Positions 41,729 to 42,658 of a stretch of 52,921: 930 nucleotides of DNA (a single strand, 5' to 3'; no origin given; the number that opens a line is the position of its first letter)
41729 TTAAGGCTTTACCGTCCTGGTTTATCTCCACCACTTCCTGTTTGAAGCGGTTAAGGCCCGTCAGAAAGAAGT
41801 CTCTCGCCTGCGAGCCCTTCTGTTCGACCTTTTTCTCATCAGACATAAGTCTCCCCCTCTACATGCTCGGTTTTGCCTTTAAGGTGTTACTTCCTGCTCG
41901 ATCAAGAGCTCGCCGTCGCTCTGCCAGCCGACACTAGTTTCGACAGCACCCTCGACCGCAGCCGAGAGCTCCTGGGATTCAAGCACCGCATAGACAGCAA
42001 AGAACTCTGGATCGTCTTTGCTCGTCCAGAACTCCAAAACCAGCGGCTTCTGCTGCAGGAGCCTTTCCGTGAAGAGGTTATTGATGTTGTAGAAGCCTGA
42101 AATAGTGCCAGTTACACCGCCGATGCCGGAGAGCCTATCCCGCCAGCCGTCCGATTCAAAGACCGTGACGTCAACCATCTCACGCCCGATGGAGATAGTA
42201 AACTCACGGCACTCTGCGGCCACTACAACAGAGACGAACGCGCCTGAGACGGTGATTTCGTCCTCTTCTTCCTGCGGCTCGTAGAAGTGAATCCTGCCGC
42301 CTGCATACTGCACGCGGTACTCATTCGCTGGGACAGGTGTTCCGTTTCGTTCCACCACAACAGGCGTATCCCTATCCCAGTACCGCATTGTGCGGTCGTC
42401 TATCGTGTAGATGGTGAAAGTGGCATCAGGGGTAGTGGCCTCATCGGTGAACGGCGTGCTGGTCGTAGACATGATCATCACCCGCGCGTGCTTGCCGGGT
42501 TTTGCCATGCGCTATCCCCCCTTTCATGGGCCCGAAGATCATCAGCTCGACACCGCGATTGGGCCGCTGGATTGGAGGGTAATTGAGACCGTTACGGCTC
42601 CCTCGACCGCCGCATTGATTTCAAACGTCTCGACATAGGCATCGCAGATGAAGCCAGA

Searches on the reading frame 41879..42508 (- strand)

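Call 69: search_protein_families(library=phrogs, proteins=[window:41879-42508:-], max_evalue=0.00001)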
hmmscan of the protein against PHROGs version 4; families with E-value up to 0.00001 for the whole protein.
window:41879-42508:- (209 aa): 1 family
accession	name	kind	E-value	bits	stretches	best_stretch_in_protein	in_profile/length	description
phrog_1407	-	tail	6.8e-08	33.4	1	98-204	48-164/258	major tail protein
